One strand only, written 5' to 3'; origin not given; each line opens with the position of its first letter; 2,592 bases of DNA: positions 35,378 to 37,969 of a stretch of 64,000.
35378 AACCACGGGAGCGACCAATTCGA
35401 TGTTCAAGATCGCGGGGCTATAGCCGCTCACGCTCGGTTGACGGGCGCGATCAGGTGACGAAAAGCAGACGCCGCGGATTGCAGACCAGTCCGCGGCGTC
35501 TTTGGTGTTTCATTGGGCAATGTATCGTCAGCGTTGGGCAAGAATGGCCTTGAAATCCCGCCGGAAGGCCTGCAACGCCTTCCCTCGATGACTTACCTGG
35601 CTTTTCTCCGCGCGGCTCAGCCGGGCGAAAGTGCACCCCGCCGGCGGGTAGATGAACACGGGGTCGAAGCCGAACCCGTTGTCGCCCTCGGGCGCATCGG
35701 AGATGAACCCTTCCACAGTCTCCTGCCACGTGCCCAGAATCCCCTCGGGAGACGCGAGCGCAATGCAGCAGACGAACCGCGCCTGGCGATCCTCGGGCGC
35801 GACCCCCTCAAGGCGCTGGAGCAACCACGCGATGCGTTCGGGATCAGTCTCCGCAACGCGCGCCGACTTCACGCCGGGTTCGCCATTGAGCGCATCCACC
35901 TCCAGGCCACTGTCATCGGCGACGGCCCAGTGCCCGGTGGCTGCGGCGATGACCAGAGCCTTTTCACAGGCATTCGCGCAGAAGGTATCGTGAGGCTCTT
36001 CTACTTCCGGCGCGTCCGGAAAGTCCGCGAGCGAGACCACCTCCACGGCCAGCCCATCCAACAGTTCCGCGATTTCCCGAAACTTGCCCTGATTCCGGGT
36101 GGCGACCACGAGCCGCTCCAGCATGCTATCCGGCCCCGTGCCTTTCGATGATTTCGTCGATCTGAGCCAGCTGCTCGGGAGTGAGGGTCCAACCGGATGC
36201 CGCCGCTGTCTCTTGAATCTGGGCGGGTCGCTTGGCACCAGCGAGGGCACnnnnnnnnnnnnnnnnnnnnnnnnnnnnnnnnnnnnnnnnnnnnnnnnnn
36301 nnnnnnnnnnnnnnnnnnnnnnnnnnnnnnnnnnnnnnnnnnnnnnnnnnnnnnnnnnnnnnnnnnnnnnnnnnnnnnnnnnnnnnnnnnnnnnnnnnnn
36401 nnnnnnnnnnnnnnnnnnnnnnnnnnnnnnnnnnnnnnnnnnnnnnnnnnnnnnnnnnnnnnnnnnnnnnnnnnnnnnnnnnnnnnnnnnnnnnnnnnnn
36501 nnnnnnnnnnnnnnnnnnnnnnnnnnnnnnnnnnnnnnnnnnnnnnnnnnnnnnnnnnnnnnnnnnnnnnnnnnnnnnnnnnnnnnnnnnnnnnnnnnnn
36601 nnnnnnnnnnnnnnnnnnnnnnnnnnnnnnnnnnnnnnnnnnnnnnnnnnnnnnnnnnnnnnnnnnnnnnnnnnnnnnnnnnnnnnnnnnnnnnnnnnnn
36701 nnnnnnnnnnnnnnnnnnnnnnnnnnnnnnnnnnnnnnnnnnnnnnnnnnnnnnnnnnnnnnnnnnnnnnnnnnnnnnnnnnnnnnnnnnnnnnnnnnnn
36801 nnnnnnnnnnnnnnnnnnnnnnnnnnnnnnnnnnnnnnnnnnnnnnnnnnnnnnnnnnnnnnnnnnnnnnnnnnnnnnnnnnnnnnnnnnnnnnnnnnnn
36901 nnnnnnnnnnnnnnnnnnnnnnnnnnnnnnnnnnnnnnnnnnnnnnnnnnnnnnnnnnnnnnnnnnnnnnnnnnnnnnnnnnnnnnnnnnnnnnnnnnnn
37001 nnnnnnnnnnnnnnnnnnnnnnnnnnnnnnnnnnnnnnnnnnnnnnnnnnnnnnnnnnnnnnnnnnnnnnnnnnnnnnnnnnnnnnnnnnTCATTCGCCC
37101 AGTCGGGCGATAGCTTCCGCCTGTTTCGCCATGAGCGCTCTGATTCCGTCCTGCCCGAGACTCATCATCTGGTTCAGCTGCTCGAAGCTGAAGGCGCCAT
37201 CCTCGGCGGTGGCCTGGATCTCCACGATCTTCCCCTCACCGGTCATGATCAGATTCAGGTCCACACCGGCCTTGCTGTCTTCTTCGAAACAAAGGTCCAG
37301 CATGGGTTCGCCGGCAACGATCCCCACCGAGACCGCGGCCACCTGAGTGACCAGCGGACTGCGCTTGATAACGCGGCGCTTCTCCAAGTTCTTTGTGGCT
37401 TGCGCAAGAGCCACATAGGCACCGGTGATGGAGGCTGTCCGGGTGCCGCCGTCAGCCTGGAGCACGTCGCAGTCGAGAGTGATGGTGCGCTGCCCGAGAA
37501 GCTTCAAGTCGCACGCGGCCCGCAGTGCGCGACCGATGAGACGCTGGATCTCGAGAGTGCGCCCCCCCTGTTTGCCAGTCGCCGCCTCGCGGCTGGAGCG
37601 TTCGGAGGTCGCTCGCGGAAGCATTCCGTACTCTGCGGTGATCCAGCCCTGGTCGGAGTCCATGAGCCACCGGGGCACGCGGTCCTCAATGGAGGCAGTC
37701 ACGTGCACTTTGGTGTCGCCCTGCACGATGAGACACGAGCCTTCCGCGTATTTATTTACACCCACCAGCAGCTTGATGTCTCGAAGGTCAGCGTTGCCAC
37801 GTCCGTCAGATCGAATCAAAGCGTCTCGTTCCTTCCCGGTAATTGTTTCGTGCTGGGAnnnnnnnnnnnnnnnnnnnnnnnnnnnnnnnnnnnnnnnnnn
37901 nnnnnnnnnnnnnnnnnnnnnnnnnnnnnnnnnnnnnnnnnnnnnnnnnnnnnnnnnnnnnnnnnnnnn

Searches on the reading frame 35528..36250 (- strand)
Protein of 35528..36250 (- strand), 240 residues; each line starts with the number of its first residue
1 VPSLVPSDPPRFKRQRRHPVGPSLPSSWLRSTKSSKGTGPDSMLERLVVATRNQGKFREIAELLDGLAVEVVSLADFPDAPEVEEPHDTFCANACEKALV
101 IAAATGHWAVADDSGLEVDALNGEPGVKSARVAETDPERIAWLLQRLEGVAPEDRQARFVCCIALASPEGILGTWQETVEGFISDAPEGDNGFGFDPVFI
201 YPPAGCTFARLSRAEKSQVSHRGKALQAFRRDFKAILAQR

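Call 9: search_protein_families(library=pfam, proteins=[window:35528-36250:-], max_evalue=0.001)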
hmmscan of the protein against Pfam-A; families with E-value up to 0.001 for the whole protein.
window:35528-36250:- (240 aa): 1 family
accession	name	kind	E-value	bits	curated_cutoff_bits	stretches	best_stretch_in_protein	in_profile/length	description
PF01725.21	Ham1p_like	-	3.7e-59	200.2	22.5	1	47-230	1-184/186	Ham1 family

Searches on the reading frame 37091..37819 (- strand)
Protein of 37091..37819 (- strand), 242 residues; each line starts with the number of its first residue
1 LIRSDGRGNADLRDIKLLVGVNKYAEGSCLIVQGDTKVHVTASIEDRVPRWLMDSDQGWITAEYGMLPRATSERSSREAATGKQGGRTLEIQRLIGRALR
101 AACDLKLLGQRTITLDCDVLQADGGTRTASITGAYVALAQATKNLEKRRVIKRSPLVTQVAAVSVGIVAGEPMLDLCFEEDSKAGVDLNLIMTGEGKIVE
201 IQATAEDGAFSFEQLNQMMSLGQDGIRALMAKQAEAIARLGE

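Call 9: search_protein_families(library=pfam, proteins=[window:37091-37819:-], max_evalue=0.001)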
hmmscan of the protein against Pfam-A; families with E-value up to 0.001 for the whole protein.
window:37091-37819:- (242 aa): 2 families
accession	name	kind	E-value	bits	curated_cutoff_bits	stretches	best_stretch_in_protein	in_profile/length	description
PF01138.27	RNase_PH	-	2.9e-26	92.8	25.5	1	12-141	2-127/130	3' exoribonuclease family, domain 1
PF03725.20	RNase_PH_C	-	8.3e-13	48.5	20.8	1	159-224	2-66/67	3' exoribonuclease family, domain 2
